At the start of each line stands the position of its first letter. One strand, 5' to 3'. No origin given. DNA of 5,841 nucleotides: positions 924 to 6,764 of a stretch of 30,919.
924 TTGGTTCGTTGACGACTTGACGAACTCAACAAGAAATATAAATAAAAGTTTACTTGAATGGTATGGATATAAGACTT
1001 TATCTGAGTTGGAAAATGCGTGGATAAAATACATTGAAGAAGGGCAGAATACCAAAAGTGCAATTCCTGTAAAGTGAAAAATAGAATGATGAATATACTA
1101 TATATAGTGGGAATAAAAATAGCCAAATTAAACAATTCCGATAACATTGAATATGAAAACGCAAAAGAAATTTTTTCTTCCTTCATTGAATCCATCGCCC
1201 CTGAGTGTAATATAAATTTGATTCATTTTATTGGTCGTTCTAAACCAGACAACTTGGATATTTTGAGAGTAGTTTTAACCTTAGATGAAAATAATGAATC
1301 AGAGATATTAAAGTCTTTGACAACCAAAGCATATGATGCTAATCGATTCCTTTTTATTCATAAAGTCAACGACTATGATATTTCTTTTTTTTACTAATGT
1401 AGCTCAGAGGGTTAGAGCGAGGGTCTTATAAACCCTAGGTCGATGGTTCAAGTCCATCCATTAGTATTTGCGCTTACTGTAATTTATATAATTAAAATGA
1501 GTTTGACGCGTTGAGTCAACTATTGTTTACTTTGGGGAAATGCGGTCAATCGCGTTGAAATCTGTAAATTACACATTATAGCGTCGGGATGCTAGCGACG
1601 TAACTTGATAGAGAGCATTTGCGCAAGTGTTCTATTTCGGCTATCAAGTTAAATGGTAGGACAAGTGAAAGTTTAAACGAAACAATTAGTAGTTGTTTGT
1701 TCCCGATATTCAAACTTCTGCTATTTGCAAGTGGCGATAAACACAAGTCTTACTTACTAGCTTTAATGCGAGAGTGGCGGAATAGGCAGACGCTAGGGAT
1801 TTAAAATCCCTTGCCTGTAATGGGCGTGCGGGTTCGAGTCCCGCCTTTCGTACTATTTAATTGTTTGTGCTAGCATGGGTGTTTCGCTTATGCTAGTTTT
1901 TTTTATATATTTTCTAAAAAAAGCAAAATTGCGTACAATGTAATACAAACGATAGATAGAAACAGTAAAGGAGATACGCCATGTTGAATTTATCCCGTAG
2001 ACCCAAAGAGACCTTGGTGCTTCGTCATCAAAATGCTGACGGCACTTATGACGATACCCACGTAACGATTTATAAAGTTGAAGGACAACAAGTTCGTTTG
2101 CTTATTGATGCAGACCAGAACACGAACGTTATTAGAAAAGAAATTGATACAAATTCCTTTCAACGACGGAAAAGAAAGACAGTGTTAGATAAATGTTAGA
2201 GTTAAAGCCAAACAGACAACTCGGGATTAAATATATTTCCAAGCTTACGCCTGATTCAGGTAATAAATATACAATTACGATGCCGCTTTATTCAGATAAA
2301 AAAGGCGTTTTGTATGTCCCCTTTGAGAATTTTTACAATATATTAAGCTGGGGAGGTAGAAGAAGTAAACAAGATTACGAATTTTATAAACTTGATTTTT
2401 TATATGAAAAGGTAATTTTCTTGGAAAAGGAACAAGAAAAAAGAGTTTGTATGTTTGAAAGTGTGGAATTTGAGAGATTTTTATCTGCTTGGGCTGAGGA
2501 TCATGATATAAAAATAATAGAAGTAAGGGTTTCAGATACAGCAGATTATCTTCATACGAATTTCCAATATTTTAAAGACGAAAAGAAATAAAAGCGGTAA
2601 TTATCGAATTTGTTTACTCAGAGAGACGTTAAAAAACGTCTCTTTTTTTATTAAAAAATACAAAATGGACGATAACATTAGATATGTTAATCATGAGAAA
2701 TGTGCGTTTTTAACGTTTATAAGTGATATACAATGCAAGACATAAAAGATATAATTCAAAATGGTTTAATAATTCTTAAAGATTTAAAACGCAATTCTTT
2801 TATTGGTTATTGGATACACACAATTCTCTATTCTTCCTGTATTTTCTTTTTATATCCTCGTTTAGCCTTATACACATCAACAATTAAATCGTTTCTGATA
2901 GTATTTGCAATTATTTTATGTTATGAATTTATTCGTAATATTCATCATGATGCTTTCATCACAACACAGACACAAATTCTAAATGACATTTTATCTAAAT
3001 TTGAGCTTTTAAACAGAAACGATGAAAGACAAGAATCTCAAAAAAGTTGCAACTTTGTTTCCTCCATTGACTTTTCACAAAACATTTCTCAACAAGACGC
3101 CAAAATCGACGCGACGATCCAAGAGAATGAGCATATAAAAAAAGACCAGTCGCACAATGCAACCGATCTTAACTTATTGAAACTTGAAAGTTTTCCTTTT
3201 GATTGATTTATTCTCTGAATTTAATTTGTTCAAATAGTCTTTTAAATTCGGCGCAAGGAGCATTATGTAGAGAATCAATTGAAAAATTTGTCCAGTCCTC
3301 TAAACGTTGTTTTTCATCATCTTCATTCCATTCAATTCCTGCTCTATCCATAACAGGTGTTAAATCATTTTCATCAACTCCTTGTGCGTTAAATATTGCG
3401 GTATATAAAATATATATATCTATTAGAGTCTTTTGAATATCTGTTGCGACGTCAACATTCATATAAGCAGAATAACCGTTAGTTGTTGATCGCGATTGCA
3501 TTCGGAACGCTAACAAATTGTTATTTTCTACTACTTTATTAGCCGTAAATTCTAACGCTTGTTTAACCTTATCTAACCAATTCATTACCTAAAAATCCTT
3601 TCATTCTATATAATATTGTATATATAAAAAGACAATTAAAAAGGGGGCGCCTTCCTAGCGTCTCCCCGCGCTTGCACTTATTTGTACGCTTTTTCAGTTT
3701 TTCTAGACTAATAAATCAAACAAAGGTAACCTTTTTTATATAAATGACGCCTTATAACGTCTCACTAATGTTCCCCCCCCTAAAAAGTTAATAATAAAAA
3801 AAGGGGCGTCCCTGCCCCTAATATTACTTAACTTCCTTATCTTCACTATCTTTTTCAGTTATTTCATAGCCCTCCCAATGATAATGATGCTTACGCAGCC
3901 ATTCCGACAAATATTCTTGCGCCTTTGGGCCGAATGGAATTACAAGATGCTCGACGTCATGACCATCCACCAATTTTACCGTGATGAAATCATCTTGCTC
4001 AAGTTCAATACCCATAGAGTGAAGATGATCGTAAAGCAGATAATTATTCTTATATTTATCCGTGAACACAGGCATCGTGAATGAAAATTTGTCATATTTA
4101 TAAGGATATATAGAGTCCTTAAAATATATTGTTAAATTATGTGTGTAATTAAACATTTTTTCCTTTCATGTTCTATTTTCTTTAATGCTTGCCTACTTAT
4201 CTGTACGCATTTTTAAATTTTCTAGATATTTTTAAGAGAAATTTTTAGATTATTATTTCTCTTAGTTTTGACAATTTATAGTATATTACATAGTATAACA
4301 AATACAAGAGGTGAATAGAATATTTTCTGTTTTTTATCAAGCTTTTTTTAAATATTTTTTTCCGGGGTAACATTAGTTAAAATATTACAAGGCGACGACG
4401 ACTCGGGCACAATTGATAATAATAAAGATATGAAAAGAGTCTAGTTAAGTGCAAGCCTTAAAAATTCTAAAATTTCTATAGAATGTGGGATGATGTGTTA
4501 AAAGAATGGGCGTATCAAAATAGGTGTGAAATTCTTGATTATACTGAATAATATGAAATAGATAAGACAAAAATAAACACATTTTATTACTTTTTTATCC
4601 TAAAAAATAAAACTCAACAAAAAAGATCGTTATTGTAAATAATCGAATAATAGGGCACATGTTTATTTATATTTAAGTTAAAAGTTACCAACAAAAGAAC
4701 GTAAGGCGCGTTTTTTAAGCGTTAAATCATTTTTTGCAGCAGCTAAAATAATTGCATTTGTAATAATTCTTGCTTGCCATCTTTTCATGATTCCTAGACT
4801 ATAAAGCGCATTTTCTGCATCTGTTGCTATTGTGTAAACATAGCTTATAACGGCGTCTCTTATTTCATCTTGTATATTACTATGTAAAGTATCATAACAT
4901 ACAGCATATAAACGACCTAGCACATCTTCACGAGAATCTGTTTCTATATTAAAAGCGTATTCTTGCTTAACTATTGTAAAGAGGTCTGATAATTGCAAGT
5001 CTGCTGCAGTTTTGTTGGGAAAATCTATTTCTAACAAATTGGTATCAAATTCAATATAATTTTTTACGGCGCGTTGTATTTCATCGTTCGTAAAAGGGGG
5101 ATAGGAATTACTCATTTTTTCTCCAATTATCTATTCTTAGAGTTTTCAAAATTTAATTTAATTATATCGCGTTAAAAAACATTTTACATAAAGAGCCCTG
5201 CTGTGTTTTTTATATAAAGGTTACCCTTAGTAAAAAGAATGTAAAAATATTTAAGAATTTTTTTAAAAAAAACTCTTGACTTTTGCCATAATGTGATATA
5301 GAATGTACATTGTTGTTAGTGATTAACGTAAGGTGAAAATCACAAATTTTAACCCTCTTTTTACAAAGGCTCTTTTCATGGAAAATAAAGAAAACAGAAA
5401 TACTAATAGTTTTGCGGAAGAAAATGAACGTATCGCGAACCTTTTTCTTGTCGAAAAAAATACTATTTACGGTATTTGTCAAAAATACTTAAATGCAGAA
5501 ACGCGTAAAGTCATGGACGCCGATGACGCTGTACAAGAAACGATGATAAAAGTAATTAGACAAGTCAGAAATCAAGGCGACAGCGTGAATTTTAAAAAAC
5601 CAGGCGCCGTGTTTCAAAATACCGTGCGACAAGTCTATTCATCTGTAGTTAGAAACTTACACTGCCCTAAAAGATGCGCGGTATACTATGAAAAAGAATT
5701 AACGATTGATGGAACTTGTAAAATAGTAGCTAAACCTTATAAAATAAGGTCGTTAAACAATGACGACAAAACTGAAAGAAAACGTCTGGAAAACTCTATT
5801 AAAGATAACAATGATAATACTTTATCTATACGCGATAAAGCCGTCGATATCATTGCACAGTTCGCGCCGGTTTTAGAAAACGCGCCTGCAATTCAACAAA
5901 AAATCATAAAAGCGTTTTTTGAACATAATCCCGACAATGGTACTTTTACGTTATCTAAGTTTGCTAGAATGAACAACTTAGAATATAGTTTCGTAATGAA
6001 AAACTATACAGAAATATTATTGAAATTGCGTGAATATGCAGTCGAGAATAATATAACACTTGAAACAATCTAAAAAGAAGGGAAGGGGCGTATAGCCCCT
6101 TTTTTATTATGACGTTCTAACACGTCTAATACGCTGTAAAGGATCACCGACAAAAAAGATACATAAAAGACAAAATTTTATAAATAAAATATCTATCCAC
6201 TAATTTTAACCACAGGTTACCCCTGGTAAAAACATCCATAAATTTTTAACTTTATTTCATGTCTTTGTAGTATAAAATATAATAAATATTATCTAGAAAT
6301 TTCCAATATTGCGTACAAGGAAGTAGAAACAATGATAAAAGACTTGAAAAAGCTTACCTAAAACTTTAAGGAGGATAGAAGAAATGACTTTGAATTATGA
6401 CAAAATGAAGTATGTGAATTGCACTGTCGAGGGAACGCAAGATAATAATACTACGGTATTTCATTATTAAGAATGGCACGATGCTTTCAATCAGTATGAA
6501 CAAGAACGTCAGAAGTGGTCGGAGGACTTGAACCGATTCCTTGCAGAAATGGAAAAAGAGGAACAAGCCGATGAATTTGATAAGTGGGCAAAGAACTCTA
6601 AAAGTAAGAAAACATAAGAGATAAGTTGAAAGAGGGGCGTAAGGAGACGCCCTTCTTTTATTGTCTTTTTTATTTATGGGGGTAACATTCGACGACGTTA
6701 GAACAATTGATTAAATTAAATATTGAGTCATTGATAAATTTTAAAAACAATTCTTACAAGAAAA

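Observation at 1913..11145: Seven copies of a bipartite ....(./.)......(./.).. motif beside an element-encoded sigma factor: probable private regulon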

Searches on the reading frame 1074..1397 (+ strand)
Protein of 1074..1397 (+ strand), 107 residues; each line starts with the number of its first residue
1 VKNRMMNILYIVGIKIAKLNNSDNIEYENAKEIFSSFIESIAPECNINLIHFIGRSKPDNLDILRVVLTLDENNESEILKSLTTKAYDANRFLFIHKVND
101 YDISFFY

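Call 21: search_protein_families(library=pfam, proteins=[window:1074-1397:+], max_evalue=5)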
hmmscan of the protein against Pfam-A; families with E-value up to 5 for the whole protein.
window:1074-1397:+ (107 aa): 1 family
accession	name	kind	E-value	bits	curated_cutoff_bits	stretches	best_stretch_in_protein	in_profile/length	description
PF00585.24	Thr_dehydrat_C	-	0.018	15.3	27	1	31-90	21-79/91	C-terminal regulatory domain of Threonine dehydratase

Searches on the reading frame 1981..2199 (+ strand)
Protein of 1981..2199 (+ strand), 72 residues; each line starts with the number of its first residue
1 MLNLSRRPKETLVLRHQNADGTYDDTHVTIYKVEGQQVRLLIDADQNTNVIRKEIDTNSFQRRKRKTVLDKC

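Call 6: search_protein_families(library=pfam, proteins=[window:1981-2199:+], max_evalue=0.01)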
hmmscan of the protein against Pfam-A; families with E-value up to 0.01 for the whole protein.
window:1981-2199:+ (72 aa): 1 family
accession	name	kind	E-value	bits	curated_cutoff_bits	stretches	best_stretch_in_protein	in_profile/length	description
PF02599.21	CsrA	-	4.6e-12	46.2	27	1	1-56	1-48/53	Global regulator protein family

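Call 7: search_protein_families(library=phrogs, proteins=[window:1981-2199:+], max_evalue=0.01)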
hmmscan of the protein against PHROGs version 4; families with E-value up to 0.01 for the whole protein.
window:1981-2199:+ (72 aa): 4 families
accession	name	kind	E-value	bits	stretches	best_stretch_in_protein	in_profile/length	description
phrog_9500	-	transcription regulation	2.7e-08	34.7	1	1-65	1-57/65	CsrA-like regulator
phrog_5527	-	transcription regulation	7.7e-06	27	1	1-58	1-50/123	transcriptional regulator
phrog_31572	-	unknown function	0.00016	22.6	1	18-56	10-48/105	-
phrog_8397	-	transcription regulation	0.0035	18.3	1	24-59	16-51/64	CsrA-like regulator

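Call 20: search_protein_families(library=ncbifam, proteins=[window:1981-2199:+], max_evalue=1)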
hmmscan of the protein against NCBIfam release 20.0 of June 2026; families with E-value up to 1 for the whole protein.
window:1981-2199:+ (72 aa): 3 families
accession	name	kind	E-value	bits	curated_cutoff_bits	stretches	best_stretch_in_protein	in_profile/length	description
NF002469.0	PRK01712.1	equivalog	2.5e-09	37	73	1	1-57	1-49/65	carbon storage regulator CsrA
TIGR00202.1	csrA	equivalog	4e-09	36.5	70.1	1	1-70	1-62/69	carbon storage regulator CsrA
NF001844.0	PRK00568.1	equivalog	0.06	13.4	106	1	1-57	1-49/76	carbon storage regulator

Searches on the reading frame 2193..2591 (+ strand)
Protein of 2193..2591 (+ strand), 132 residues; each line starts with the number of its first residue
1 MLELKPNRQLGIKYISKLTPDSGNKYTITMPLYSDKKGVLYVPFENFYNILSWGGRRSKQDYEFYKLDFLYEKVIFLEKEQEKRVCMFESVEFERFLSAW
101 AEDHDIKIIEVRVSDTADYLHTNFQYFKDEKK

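Call 6: search_protein_families(library=pfam, proteins=[window:2193-2591:+], max_evalue=0.01)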
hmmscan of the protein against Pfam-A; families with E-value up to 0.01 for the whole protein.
window:2193-2591:+ (132 aa): 0 families

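Call 7: search_protein_families(library=phrogs, proteins=[window:2193-2591:+], max_evalue=0.01)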
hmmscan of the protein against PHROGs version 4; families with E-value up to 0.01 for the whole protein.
window:2193-2591:+ (132 aa): 0 families

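Call 84: search_protein_families(library=padloc, proteins=[window:2193-2591:+], max_evalue=0.01)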
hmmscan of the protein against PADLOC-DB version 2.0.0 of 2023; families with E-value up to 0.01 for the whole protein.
window:2193-2591:+ (132 aa): 0 families

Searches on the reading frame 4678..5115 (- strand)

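Call 6: search_protein_families(library=pfam, proteins=[window:4678-5115:-], max_evalue=0.01)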
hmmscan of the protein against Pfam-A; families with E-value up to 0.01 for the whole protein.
window:4678-5115:- (145 aa): 0 families

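Call 7: search_protein_families(library=phrogs, proteins=[window:4678-5115:-], max_evalue=0.01)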
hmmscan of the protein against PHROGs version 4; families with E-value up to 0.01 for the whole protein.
window:4678-5115:- (145 aa): 0 families

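Call 84: search_protein_families(library=padloc, proteins=[window:4678-5115:-], max_evalue=0.01)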
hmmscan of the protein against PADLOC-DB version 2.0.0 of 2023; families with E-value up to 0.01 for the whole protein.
window:4678-5115:- (145 aa): 1 family
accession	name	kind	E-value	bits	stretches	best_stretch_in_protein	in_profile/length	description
PDLC01875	CARF3--CARF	-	0.0015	16.3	1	11-51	46-86/219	-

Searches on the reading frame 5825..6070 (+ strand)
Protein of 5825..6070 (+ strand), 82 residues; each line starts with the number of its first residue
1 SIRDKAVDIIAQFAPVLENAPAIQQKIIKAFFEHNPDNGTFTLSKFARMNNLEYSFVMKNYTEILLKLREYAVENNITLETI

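Call 93: predict_structure(protein=window:5825-6070:+)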
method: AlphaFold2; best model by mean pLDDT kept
length: 82 residues; sequences in the alignment: 1
mean_pLDDT: 67.9   pTM: 0.51
mean pLDDT of the five models: 67.9, 66.9, 62.6, 61.4, 54.7
residues with pLDDT >= 90: 0; 70-90: 45; 50-70: 30; < 50: 7
segments of 3 or more residues with pLDDT < 50: 35-39
pLDDT, mean of each block of 10 residues (from residue 1): 72 65 71 55 65 72 77 71 41
secondary structure, 60 per line:
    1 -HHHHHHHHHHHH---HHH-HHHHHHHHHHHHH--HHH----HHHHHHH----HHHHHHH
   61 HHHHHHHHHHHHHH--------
elements in order: H2-13 H21-33 H43-49 H54-74

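Call 95: fold_search(model_id=the predicted structure, library=pdb)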
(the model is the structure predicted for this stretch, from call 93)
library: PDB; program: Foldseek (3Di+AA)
matches with E <= 10: 119; with E <= 0.001: 0
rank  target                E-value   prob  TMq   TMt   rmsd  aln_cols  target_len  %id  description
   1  3hug_G                7.8e-01  0.47  0.40  0.44   6.1        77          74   14  Crystal structure of Mycobacterium tuberculosis anti-sigma factor RslA in complex with -35 promoter binding domain of  (released 2010-03-02)
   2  9a7s_A                1.2e+00  0.30  0.38  0.16   8.4        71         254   22  Integrative model of RPSD-RPOB by crosslinking MS and deep learning (released 2024-09-18)
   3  3hug_K                1.2e+00  0.38  0.40  0.44   5.6        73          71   15  Crystal structure of Mycobacterium tuberculosis anti-sigma factor RslA in complex with -35 promoter binding domain of  (released 2010-03-02)
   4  3hug_A                1.4e+00  0.35  0.40  0.41   5.8        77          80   16  Crystal structure of Mycobacterium tuberculosis anti-sigma factor RslA in complex with -35 promoter binding domain of  (released 2010-03-02)
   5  3hug_C                1.5e+00  0.33  0.40  0.42   5.9        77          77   16  Crystal structure of Mycobacterium tuberculosis anti-sigma factor RslA in complex with -35 promoter binding domain of  (released 2010-03-02)
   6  3hug_E                1.5e+00  0.33  0.41  0.44   5.7        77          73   16  Crystal structure of Mycobacterium tuberculosis anti-sigma factor RslA in complex with -35 promoter binding domain of  (released 2010-03-02)
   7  9e87_F                1.5e+00  0.33  0.43  0.16   5.9        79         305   10  De Novo Mycobacterium tuberculosis transcription initiation pre-RPO promoter complex with open Beta' clamp (RNA Polyme (released 2025-10-01)
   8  4g6d_A                1.6e+00  0.25  0.37  0.44   5.8        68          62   19  G1 ORF67 / Staphyloccus aureus sigmaA domain 4 complex (released 2013-01-23)
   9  4g8x_A                2.2e+00  0.30  0.41  0.50   4.9        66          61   15  G1 ORF67 / Staphyloccus aureus sigmaA domain 4 complex (released 2013-08-07)
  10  9r2z_A                2.3e+00  0.25  0.44  0.45   7.1        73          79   12  RptR transcriptional repressor (released 2025-07-23)
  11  1l3l_A                2.9e+00  0.20  0.34  0.15   4.7        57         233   16  Crystal structure of a bacterial quorum-sensing transcription factor complexed with pheromone and DNA (released 2002-07-03)
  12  6dv9_F                2.9e+00  0.18  0.38  0.22   6.1        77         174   14  Crystal structure of Mycobacterium tuberculosis transcription initiation complex(ECF sigma factor L) containing 5nt RN (released 2019-02-20)
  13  8a5r                  2.9e+00  0.14  0.36  0.18   6.1        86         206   13  Crystal structure of light-activated DNA-binding protein EL222 from Erythrobacter litoralis crystallized and measured in (released 2023-07-05)
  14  3t0y_C                2.9e+00  0.13  0.34  0.24   6.8        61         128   15  Structure of the PhyR anti-anti-sigma domain bound to the anti-sigma factor, NepR (released 2012-05-02)
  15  6onu_F                3.0e+00  0.20  0.40  0.45   5.2        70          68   10  Complex structure of WhiB1 and region 4 of SigA in P21 space group. (released 2019-11-27)
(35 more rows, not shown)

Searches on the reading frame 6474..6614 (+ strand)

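Call 28: search_protein_families(library=pfam, proteins=[window:6474-6614:+], max_evalue=0.1)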
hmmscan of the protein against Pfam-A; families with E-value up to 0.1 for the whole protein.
window:6474-6614:+ (47 aa): 1 family
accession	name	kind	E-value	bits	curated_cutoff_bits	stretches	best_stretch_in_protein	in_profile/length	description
PF09675.16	Chlamy_scaf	-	0.087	13.4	25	1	10-45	85-120/134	Chlamydia-phage Chp2 scaffold (Chlamy_scaf)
